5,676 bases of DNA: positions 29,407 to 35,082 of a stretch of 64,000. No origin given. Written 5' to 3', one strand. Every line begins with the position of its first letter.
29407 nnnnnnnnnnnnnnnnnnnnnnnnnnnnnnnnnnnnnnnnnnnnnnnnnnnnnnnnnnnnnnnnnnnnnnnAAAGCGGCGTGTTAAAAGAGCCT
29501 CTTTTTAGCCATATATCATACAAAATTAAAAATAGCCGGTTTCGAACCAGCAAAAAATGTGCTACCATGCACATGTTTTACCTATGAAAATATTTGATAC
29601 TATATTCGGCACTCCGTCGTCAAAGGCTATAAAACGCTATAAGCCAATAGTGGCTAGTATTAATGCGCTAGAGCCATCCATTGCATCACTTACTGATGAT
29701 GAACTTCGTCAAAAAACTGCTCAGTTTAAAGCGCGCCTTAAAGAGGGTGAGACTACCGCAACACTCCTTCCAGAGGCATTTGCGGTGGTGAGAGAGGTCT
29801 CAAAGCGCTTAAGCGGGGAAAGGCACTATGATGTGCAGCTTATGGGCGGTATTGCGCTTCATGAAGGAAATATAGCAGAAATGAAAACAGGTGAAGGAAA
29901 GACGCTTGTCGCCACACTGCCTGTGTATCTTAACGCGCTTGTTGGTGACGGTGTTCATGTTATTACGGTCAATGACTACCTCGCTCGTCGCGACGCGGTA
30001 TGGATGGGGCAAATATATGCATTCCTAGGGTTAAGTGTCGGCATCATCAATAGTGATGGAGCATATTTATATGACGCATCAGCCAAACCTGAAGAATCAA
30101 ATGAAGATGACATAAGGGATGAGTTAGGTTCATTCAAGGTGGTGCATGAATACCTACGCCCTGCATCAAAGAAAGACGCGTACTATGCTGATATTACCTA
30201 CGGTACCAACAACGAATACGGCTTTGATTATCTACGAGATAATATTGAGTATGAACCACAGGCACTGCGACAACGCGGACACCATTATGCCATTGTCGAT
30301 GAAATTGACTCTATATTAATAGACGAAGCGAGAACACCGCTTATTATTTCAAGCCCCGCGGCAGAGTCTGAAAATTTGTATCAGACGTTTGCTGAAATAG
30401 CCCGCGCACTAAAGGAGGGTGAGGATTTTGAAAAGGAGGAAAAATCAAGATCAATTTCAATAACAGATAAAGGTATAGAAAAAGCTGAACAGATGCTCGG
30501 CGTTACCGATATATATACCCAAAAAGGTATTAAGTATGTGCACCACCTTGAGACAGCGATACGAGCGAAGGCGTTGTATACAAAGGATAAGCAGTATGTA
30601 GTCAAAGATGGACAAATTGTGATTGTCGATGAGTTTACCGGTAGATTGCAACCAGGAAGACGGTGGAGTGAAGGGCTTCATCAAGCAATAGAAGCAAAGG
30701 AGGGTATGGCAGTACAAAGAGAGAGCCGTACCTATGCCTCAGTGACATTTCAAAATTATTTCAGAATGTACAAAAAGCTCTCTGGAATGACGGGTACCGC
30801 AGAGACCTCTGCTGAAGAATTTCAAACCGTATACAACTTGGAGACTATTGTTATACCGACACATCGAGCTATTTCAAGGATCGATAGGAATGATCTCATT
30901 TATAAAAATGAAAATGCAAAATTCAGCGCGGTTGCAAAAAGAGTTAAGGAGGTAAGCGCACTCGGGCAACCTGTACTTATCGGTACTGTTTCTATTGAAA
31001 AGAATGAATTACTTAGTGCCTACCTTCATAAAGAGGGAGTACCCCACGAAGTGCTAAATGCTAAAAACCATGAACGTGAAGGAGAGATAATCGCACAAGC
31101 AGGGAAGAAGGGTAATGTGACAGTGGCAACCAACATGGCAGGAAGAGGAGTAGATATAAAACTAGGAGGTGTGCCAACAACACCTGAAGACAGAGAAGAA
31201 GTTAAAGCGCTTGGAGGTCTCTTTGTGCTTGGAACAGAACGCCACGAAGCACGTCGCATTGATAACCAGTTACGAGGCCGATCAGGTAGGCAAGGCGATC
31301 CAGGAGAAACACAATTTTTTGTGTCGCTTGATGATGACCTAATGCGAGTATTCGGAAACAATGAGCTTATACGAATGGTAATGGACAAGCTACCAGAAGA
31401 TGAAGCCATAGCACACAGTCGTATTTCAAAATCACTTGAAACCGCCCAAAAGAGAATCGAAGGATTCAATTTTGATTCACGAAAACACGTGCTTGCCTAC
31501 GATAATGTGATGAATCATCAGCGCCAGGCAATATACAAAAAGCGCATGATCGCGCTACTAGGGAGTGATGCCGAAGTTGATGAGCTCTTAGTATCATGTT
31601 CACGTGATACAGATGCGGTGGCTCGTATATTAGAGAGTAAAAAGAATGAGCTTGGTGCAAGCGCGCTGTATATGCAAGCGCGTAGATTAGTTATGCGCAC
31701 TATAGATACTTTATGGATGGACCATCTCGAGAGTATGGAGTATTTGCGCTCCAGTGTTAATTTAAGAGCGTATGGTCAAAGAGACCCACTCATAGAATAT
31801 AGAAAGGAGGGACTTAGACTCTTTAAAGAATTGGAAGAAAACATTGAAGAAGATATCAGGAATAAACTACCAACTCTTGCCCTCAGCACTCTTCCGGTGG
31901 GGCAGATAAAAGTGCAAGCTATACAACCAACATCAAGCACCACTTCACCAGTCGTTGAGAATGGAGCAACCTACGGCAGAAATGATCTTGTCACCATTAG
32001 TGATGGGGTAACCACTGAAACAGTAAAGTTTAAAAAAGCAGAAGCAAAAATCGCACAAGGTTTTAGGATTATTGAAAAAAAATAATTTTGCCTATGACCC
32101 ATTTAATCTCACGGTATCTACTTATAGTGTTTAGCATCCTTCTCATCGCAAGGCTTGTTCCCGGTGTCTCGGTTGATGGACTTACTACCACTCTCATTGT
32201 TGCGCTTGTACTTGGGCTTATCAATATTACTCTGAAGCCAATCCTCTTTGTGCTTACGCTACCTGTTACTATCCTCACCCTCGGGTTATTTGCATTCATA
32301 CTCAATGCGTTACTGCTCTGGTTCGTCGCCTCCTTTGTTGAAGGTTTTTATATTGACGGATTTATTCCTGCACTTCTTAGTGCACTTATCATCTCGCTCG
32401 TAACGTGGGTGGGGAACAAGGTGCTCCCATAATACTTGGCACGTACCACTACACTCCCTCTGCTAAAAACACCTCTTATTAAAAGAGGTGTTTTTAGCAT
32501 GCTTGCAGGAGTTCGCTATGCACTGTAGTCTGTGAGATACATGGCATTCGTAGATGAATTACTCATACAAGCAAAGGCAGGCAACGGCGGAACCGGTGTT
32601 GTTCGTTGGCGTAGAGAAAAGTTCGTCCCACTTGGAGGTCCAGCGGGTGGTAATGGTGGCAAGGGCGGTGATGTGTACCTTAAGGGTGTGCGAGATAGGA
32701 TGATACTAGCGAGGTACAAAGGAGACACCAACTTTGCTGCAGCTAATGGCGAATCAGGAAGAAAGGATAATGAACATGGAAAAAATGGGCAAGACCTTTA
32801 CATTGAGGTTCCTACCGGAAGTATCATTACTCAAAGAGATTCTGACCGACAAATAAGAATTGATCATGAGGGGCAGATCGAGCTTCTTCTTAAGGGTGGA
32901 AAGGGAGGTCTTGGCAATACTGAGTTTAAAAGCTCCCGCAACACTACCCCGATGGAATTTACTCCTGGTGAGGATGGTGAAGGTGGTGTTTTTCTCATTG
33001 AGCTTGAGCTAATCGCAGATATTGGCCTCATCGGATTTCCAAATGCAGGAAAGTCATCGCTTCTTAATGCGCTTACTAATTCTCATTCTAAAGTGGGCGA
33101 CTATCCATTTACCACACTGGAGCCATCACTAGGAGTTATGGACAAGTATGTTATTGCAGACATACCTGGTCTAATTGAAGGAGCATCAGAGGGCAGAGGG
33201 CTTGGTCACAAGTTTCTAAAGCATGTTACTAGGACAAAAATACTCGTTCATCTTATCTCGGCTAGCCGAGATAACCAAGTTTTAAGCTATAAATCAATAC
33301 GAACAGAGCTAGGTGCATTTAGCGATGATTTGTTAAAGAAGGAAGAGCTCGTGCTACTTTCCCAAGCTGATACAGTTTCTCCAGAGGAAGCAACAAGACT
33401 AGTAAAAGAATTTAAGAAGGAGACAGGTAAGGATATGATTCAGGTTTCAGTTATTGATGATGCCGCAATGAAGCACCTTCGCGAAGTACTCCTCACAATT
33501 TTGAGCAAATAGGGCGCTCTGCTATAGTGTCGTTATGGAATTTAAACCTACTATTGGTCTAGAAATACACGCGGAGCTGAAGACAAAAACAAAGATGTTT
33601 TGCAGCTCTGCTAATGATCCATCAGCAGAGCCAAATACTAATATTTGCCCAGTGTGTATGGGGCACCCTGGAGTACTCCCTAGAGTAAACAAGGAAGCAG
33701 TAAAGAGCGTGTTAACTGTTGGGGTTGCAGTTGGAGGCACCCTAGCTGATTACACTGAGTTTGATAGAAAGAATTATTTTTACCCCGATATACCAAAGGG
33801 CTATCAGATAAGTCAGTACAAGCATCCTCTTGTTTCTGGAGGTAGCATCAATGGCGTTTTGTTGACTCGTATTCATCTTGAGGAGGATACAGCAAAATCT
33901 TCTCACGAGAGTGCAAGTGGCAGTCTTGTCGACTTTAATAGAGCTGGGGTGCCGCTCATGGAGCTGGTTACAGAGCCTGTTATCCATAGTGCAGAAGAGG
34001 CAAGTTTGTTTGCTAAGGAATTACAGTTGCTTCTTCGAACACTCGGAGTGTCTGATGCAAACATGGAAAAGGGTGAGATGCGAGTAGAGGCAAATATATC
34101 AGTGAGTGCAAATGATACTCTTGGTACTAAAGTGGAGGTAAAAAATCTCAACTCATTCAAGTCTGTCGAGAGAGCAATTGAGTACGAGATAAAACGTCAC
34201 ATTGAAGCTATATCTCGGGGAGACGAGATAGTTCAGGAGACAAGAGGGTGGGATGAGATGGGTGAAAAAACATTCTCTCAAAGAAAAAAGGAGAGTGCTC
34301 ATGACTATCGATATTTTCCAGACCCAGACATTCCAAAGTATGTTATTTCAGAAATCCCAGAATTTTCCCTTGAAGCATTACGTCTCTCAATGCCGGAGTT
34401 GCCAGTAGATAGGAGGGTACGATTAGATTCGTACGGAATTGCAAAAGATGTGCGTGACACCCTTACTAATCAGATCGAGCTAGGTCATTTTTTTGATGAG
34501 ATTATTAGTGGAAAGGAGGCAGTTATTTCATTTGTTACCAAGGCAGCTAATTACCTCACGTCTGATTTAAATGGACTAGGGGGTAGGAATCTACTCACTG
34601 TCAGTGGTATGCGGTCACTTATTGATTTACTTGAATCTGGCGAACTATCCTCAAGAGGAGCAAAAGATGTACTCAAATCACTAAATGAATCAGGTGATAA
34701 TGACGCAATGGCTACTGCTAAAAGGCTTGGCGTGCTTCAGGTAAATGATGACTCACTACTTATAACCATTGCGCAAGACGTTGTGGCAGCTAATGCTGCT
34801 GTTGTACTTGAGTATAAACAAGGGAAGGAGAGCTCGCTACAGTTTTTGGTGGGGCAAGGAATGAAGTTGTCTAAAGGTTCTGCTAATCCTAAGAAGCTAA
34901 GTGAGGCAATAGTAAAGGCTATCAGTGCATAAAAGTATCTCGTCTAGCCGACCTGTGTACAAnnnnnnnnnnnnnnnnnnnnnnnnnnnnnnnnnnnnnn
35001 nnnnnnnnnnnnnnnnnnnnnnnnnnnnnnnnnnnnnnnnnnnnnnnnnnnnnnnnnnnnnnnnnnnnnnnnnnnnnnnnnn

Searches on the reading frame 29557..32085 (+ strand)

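Call 57: search_protein_families(library=pfam, proteins=[window:29557-32085:+], max_evalue=0.001)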
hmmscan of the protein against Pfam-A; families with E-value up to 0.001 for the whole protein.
window:29557-32085:+ (842 aa): 4 families
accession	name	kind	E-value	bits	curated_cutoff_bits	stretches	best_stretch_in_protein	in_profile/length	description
PF07517.20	SecA_DEAD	-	3.7e-124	414.1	24.6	1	15-423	3-290/290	SecA DEAD-like domain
PF21090.3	P-loop_SecA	-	4.4e-76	255.5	27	2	439-540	2-103/205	SecA P-loop domain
PF07516.18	SecA_SW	-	2.5e-42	145.6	26.7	2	687-771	114-196/200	SecA Wing and Scaffold domain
PF01043.26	SecA_PP_bind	-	4e-41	140.5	23.5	1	271-379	2-110/110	SecA preprotein cross-linking domain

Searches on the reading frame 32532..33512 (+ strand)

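Call 57: search_protein_families(library=pfam, proteins=[window:32532-33512:+], max_evalue=0.001)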
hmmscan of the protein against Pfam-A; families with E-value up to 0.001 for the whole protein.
window:32532-33512:+ (326 aa): 4 families
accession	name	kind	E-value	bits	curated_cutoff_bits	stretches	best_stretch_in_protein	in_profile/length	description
PF01018.28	GTP1_OBG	-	8.6e-45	152.6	27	1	7-159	1-154/155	GTP1/OBG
PF01926.29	MMR_HSR1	-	2e-24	86.3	21.9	1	164-260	2-96/113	50S ribosome-binding GTPase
PF02421.24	FeoB_N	-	1.8e-11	44.2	27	1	164-315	3-151/156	Ferrous iron transport protein B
PF00350.29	Dynamin_N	-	0.00072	20.1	27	0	164-188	1-26/168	Dynamin family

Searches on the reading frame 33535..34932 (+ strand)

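Call 57: search_protein_families(library=pfam, proteins=[window:33535-34932:+], max_evalue=0.001)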
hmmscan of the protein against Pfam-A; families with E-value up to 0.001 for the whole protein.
window:33535-34932:+ (465 aa): 2 families
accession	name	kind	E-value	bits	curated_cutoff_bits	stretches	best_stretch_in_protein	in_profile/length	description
PF02934.20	GatB_N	-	1.6e-107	359.3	23.4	1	6-273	2-273/277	GatB/GatE catalytic domain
PF02637.23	GatB_Yqey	-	7e-25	88.1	27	1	353-462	39-147/148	GatB domain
